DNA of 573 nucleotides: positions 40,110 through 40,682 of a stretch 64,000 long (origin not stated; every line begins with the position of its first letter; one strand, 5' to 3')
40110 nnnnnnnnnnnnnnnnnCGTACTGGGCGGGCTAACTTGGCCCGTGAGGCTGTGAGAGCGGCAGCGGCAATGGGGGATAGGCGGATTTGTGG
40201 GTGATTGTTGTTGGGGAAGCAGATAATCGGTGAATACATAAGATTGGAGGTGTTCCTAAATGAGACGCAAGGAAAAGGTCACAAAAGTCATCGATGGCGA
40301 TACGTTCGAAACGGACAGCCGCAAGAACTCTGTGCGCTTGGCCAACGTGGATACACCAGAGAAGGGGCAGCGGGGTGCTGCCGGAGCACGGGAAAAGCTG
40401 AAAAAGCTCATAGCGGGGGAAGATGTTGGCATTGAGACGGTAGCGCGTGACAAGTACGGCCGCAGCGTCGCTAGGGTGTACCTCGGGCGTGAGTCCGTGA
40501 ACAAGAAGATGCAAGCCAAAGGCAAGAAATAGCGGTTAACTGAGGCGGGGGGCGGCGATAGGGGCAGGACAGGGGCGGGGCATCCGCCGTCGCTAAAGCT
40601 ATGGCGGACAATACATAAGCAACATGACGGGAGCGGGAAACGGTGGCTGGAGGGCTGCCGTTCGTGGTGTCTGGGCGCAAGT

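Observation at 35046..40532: Two paralogous HTH_XRE-ImmA/IrrE(COG2856) + PIN-like (DUF4411-type) two-gene cassettes bracketing ahcY, followed by an SNase-like nuclease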

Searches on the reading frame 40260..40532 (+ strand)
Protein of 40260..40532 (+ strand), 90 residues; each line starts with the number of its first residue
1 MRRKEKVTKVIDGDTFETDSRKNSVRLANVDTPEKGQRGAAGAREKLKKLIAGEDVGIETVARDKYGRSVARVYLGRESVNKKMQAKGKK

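Call 3: search_protein_families(library=pfam, proteins=[window:40260-40532:+], max_evalue=0.1)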
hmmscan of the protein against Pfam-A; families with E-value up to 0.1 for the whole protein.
window:40260-40532:+ (90 aa): 1 family
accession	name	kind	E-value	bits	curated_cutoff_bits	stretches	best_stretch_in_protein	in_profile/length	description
PF00565.23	SNase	-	3.6e-11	43.9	21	1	25-88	2-72/107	Staphylococcal nuclease homologue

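Call 4: search_protein_families(library=padloc, proteins=[window:40260-40532:+], max_evalue=0.1)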
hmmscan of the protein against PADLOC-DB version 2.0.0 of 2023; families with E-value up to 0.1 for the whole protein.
window:40260-40532:+ (90 aa): 1 family
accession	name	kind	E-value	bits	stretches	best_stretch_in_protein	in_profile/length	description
PDLC01096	C3a212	-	0.00028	18.2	1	6-75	49-130/279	SNc+LTD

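Call 5: search_protein_families(library=ncbifam, proteins=[window:40260-40532:+], max_evalue=0.1)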
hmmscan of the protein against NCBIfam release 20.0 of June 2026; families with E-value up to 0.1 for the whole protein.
window:40260-40532:+ (90 aa): 2 families
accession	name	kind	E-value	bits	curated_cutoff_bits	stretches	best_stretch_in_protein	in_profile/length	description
NF047694.1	TnucaseNucIStaph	equivalog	1.2e-08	34.6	250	1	4-88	46-142/175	thermonuclease NucI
NF047969.1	CaNuclEcnA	equivalog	4.4e-07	30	180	1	5-38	7-42/151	calcium-activated nuclease EcnA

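Call 72: find_homologous_proteins(query=window:40260-40532:+, max_evalue=0.001)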
Query window:40260-40532:+ (90 aa): 1058 proteins with E <= 0.001 among 1069 candidates; the best 120 are listed.
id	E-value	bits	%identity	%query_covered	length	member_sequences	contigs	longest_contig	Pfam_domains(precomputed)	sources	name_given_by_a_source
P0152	3.4e-48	179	100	100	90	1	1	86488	PF00565.24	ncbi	-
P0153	3.2e-40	153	87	99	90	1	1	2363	PF00565.24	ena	-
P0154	6.6e-39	149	85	99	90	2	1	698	PF00565.24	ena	-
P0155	7.3e-39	149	85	99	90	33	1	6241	PF00565.24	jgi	-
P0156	3.5e-38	147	84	99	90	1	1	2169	PF00565.24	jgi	-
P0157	5.4e-38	146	84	100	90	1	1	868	PF00565.24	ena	-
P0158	6.3e-38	146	82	100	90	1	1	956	PF00565.24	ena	-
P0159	8.3e-38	146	85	97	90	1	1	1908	PF00565.24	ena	-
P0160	2.9e-35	138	80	100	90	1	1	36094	PF00565.24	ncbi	-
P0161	8.4e-35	136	80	96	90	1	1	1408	PF00565.24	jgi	-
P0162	1.5e-34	135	80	99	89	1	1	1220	PF00565.24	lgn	-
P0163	3.5e-34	134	78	100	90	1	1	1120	PF00565.24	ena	-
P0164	4.5e-34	134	78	94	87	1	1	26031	PF00565.24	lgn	-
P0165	5.8e-34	133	77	100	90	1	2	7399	PF00565.24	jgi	jgi:endonuclease YncB( thermonuclease family)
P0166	9.6e-34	133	74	100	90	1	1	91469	PF00565.24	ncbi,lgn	-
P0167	1.0e-33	133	77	100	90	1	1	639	PF00565.24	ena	-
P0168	3.4e-33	131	76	100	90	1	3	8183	PF00565.24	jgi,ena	-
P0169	4.0e-33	131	73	100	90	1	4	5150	PF00565.24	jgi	-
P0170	4.1e-33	131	74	100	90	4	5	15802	PF00565.24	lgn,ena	-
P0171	4.1e-33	131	73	100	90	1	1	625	PF00565.24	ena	-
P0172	4.2e-33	131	74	100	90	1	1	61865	PF00565.24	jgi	-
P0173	5.4e-33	130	80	98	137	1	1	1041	PF00565.24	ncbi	-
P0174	5.7e-33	130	74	100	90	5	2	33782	PF00565.24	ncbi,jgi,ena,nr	ncbi:MAG: thermonuclease family protein [Deltaproteobacteria bacterium]|nr:thermonuclease family pro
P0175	5.7e-33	130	76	94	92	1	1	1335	PF00565.24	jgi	-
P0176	6.2e-33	130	77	88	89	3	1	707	PF00565.24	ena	-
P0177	1.0e-32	130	73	100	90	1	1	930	PF00565.24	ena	-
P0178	1.3e-32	129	74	100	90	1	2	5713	PF00565.24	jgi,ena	-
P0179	1.3e-32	129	74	100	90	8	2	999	PF00565.24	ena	-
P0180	1.9e-32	129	74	100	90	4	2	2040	PF00565.24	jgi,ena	-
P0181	1.9e-32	129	74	100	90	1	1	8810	PF00565.24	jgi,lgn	jgi:endonuclease YncB( thermonuclease family)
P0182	2.0e-32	129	74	99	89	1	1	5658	PF00565.24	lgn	-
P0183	2.0e-32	129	76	94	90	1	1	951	PF00565.24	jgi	-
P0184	2.3e-32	128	73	99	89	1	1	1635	PF00565.24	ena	-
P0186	2.5e-32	128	77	97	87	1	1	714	PF00565.24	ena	-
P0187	2.6e-32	128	75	90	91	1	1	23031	PF00565.24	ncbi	ncbi:MAG: thermonuclease family protein [bacterium]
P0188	2.6e-32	128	74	99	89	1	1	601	PF00565.24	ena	-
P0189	3.0e-32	128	75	90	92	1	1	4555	PF00565.24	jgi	jgi:micrococcal nuclease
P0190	3.1e-32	128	76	97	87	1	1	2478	PF00565.24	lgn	-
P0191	3.7e-32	128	73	100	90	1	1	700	PF00565.24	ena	-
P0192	4.6e-32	127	74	99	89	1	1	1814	PF00565.24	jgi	-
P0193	4.8e-32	127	76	96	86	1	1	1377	PF00565.24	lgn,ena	-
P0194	4.9e-32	127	77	97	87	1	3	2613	PF00565.24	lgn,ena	-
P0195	6.0e-32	127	74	94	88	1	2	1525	PF00565.24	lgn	-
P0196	6.3e-32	127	80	92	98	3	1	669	PF00565.24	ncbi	-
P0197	7.4e-32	127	75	94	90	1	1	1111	PF00565.24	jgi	-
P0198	8.1e-32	127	74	94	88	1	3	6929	PF00565.24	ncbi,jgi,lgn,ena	-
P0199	8.9e-32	127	74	97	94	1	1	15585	PF00565.24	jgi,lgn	-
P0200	9.3e-32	126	78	92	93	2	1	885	PF00565.24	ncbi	-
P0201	9.5e-32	126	73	100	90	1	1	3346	PF00565.24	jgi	jgi:endonuclease YncB( thermonuclease family)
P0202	1.4e-31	126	73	100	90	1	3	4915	PF00565.24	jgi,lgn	-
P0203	1.5e-31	126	72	100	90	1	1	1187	PF00565.24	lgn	-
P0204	1.7e-31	126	73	99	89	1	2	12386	PF00565.24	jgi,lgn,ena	-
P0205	1.8e-31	126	71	100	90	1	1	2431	PF00565.24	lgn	-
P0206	1.9e-31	126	73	99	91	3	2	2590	PF00565.24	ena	-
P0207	1.9e-31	126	75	90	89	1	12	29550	PF00565.24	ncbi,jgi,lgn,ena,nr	ncbi:MAG: hypothetical protein COS84_02440 [Armatimonadetes bacterium CG07_land_8_20_14_0_80_40_9]|n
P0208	2.0e-31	125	72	99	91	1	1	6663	PF00565.24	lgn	-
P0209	2.2e-31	125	77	92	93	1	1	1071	PF00565.24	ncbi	-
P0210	2.5e-31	125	75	97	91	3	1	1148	PF00565.24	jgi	jgi:endonuclease YncB( thermonuclease family)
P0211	2.5e-31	125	71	97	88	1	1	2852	PF00565.24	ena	-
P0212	2.6e-31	125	75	90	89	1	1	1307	PF00565.24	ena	-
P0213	2.6e-31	125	72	100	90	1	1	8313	PF00565.24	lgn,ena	-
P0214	3.1e-31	125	74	99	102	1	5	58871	PF00565.24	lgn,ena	-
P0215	3.5e-31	125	72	100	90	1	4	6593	PF00565.24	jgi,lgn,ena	-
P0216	4.7e-31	124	75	90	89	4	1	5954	PF00565.24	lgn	-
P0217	4.8e-31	124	71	100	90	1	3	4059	PF00565.24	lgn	-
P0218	5.0e-31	124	73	99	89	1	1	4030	PF00565.24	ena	-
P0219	5.5e-31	124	72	100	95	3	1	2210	PF00565.24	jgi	-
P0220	5.5e-31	124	72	100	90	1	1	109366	PF00565.24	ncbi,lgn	-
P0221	5.5e-31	124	71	100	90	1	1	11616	PF00565.24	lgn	-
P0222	5.8e-31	124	72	99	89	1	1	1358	PF00565.24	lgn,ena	-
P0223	7.0e-31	124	76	100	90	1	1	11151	PF00565.24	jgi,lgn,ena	-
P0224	1.1e-30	123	73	100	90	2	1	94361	PF00565.24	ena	-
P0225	1.1e-30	123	75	97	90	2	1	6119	PF00565.24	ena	-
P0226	1.3e-30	123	72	97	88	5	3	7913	PF00565.24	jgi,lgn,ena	-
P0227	1.8e-30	122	75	92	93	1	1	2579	PF00565.24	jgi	-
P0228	1.9e-30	122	73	100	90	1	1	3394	PF00565.24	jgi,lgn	jgi:endonuclease YncB( thermonuclease family)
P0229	2.0e-30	122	73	100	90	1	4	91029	PF00565.24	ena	-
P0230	2.1e-30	122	72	100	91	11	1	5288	PF00565.24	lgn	-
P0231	2.1e-30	122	78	92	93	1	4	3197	PF00565.24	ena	-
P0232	2.1e-30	122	72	100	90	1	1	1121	PF00565.24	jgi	-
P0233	2.7e-30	122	69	100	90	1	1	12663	PF00565.24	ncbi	ncbi:MAG: thermonuclease family protein [Nitrospirota bacterium]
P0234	3.0e-30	122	74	100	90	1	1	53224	PF00565.24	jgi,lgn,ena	-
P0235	3.0e-30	122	73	92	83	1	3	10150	PF00565.24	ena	-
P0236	3.2e-30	122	75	94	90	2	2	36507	PF00565.24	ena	-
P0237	3.4e-30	122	72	100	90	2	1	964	PF00565.24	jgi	-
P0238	3.7e-30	121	75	97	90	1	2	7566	PF00565.24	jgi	-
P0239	3.7e-30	121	75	98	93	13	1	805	PF00565.24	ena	-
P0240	3.8e-30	121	74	97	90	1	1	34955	PF00565.24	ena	-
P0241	4.0e-30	121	77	93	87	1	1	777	PF00565.24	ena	-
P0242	4.1e-30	121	72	99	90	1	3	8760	PF00565.24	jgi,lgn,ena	-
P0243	4.4e-30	121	75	93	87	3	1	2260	PF00565.24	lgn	-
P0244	4.5e-30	121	73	100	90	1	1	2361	PF00565.24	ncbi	-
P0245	4.8e-30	121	72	98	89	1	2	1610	PF00565.24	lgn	-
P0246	4.9e-30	121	75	93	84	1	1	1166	PF00565.24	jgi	-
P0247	5.1e-30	121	72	94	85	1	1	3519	PF00565.24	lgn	-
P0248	5.4e-30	121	72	94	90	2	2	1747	PF00565.24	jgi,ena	-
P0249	5.6e-30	121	73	93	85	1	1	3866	PF00565.24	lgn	-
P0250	5.8e-30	121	72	97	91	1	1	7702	PF00565.24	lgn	-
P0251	5.8e-30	121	73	100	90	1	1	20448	PF00565.24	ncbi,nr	ncbi:MAG: thermonuclease family protein [Pirellulales bacterium]|nr:thermonuclease family protein [P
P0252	6.2e-30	121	73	100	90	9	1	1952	PF00565.24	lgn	-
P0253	6.5e-30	121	69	100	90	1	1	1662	PF00565.24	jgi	-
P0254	7.3e-30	120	71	99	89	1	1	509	PF00565.24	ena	-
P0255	8.8e-30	120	70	98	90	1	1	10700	PF00565.24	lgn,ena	-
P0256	8.8e-30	120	74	100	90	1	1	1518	PF00565.24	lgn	-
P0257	9.0e-30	120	68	100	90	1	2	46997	PF00565.24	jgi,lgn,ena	-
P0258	9.3e-30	120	72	100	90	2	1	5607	PF00565.24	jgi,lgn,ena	-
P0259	1.0e-29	120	72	94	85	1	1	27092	PF00565.24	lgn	-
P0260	1.1e-29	120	70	100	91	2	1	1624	PF00565.24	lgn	-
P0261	1.2e-29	120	69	97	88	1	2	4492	PF00565.24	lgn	-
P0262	1.3e-29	120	73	100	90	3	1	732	PF00565.24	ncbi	-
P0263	1.4e-29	120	69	100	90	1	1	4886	PF00565.24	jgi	-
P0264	1.6e-29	119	69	100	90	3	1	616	PF00565.24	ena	-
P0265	1.6e-29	119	73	100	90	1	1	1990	PF00565.24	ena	-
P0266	1.7e-29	119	73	94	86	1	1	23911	PF00565.24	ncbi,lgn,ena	-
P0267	1.9e-29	119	70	100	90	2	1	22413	PF00565.24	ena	-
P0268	1.9e-29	119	74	90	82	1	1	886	PF00565.24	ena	-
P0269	1.9e-29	119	68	100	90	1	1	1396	PF00565.24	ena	-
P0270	2.5e-29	119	73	94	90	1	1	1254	PF00565.24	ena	-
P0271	2.6e-29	119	71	99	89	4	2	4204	PF00565.24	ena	-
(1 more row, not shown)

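Call 73: find_encoding_contigs(protein=P0174, flank=3500, max_places=4)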
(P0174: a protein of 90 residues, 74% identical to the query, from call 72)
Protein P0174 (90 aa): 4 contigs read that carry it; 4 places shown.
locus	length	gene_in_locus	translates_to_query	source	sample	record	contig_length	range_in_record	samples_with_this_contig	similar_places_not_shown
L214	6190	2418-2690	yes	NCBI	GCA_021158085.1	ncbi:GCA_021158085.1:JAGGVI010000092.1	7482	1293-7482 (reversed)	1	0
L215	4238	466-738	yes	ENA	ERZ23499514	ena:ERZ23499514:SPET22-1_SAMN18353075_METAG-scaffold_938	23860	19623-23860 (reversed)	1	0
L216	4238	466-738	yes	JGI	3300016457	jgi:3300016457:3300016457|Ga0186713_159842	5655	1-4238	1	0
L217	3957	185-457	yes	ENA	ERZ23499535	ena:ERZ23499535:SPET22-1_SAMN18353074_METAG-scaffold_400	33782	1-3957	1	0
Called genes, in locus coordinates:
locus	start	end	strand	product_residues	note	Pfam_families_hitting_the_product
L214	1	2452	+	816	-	PF04465:DUF499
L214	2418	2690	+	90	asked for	PF00565:SNase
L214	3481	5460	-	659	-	PF13491:FtsK_4TM, PF17854:FtsK_alpha, PF01580:FtsK_SpoIIIE, PF09397:FtsK_gamma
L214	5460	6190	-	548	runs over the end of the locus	PF00753:Lactamase_B, PF12706:Lactamase_B_2, PF22505:RNase_J_b_CASP, PF07521:RMMBL, PF17770:RNase_J_C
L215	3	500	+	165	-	?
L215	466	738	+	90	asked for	PF00565:SNase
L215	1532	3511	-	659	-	PF13491:FtsK_4TM, PF17854:FtsK_alpha, PF01580:FtsK_SpoIIIE, PF09397:FtsK_gamma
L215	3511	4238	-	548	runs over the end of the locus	PF00753:Lactamase_B, PF12706:Lactamase_B_2, PF22505:RNase_J_b_CASP, PF07521:RMMBL, PF17770:RNase_J_C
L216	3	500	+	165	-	?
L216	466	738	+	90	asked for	PF00565:SNase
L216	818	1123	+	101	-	-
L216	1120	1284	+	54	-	-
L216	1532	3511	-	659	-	PF13491:FtsK_4TM, PF17854:FtsK_alpha, PF01580:FtsK_SpoIIIE, PF09397:FtsK_gamma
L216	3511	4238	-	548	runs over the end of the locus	PF00753:Lactamase_B, PF12706:Lactamase_B_2, PF22505:RNase_J_b_CASP, PF07521:RMMBL, PF17770:RNase_J_C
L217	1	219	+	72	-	?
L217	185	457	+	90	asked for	PF00565:SNase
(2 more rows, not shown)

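Call 74: find_encoding_contigs(protein=P0207, flank=3500, max_places=5)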
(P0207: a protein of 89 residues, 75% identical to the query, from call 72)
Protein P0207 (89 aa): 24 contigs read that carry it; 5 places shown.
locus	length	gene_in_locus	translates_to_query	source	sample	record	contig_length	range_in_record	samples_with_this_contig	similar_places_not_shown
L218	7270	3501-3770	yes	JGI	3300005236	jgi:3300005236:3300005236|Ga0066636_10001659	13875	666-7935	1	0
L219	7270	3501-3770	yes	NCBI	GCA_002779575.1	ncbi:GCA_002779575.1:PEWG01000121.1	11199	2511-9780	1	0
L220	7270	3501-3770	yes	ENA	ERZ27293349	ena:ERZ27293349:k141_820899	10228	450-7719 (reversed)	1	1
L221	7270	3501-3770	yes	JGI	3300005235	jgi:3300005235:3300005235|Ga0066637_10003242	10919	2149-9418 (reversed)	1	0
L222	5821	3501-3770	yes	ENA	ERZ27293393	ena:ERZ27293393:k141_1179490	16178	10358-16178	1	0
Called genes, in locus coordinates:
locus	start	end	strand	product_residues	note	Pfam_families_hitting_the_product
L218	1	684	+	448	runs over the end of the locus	?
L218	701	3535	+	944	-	PF04465:DUF499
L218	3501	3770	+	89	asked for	PF00565:SNase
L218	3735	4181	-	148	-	-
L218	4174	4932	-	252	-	-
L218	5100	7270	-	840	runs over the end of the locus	PF04851:ResIII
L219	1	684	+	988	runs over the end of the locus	PF06634:DUF1156, PF01170:UPF0020 (faint)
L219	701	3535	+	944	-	PF04465:DUF499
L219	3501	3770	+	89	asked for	PF00565:SNase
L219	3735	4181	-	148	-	-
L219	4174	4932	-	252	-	-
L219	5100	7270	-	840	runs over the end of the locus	PF04851:ResIII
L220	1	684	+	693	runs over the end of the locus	-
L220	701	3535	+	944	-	PF04465:DUF499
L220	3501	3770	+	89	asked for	PF00565:SNase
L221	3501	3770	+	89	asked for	PF00565:SNase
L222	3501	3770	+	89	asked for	PF00565:SNase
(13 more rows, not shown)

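Call 77: find_encoding_contigs(protein=P0160, flank=4000, max_places=3)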
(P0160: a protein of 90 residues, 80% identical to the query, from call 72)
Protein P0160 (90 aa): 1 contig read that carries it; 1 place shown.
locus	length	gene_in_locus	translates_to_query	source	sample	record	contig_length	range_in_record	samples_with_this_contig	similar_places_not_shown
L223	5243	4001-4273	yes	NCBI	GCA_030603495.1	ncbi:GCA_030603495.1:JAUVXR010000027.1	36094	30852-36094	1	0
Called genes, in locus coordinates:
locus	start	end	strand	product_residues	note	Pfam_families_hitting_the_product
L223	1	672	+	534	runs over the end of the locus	-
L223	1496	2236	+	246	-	-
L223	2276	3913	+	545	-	PF02086:MethyltransfD12 (faint), PF01555:N6_N4_Mtase, PF04471:Mrr_cat, PF22722:NA-iREase1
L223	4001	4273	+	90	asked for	PF00565:SNase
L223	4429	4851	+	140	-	PF00072:Response_reg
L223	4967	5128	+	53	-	-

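Call 78: find_encoding_contigs(protein=P0155, flank=4000, max_places=3)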
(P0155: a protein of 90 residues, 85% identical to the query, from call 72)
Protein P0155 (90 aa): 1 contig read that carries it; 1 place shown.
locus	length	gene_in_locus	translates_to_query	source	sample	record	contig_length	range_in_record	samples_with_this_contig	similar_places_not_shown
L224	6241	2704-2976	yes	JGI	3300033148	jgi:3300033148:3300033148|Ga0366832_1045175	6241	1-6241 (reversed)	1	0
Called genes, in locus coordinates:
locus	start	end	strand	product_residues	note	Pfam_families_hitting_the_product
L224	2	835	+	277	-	?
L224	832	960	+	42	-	-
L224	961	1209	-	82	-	PF00171:Aldedh (faint)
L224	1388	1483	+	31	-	-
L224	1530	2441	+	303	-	PF10137:CAP12-PCTIR_TIR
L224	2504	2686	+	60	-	-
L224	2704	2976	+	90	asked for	PF00565:SNase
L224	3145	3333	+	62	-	-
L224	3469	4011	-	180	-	-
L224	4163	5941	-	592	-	PF01293:PEPCK_ATP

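Call 82: search_protein_families(library=pfam, proteins=[L223:1496-2236:+, L223:1-672:+, L224:2504-2686:+, L224:1530-2441:+], max_evalue=0.01)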
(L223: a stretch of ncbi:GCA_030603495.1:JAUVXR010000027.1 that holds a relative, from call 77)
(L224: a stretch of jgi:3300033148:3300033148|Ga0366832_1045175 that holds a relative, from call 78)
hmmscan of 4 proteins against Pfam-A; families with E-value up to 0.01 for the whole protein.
L223:1496-2236:+ (246 aa): 0 families

L223:1-672:+ (223 aa): 0 families

L224:2504-2686:+ (60 aa): 0 families

L224:1530-2441:+ (303 aa): 1 family
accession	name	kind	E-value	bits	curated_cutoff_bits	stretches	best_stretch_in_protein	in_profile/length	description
PF10137.14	CAP12-PCTIR_TIR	-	1.2e-15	57.9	24.7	1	158-273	1-117/119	CAP12/Pycsar effector protein, TIR domain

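Call 97: search_dna_similar(query=window:40260-40532:+, collection=plasmids, mode=protein, max_rows=15)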
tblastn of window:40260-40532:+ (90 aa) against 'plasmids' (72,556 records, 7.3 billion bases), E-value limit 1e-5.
The search stops at 5000 records and this limit was reached: more records match than are counted here, and every count below describes the 5000 best-scoring records only.
Records with a match: at least 5000; places in all: 5120; records where one place covers at least 80% of the query: 2078.
Best place of each record, by identity: <60% 5000.
By first word of the organism name: Escherichia 2575; Klebsiella 1296; Salmonella 301; Shigella 217; Acinetobacter 191; Enterobacter 112; Citrobacter 107; Providencia 34; Vibrio 31; Aeromonas 22; and 30 more.
By predicted mobility (MOB-suite, as given by PLSDB): conjugative 3931; non-mobilizable 813; mobilizable 256.
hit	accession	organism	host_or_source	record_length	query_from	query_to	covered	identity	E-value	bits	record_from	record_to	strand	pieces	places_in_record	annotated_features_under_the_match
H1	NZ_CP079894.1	Escherichia fergusonii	pig,pig feces,feces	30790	6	88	92%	44.8%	5e-13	69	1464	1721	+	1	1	thermonuclease family protein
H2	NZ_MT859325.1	Escherichia coli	-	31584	6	88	92%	44.8%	5e-13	69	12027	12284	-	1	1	thermonuclease family protein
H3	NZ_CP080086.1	Escherichia coli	Homo sapiens,tissue sample,Human feces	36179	6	88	92%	44.8%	5e-13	69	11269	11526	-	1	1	thermonuclease family protein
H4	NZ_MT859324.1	Escherichia coli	-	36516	6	88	92%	44.8%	5e-13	69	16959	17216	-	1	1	thermonuclease family protein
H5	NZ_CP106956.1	Escherichia coli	Homo sapiens,culture,feces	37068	6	88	92%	44.8%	5e-13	69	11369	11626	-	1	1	thermonuclease family protein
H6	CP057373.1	Escherichia coli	culture,Pooled pig faecal samples ...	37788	6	88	92%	44.8%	5e-13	69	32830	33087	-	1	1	thermonuclease family protein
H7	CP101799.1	Escherichia coli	cell culture,gut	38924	6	88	92%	44.8%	5e-13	69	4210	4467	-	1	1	thermonuclease family protein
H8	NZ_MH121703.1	Escherichia coli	mallard feces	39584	6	88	92%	44.8%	5e-13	69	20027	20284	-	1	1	thermonuclease family protein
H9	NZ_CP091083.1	Enterobacter roggenkampii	environment,strain,farmer market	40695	6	88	92%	44.8%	5e-13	69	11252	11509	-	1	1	thermonuclease family protein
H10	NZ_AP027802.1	Escherichia coli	Homo sapiens,whole organism,feces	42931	6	88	92%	44.8%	5e-13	69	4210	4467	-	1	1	thermonuclease family protein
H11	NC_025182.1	Escherichia coli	-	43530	6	88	92%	44.8%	5e-13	69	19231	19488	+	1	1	thermonuclease family protein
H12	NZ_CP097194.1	Klebsiella pneumoniae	Homo sapiens,urine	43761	6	88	92%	44.8%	5e-13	69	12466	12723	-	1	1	thermonuclease family protein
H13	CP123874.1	Klebsiella pneumoniae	Homo sapiens,urine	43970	6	88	92%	44.8%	5e-13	69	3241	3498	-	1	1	thermonuclease family protein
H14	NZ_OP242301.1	Escherichia coli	Homo sapiens,stool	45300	6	88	92%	44.8%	5e-13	69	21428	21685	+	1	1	thermonuclease family protein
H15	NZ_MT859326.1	Escherichia coli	-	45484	6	88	92%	44.8%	5e-13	69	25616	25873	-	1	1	thermonuclease family protein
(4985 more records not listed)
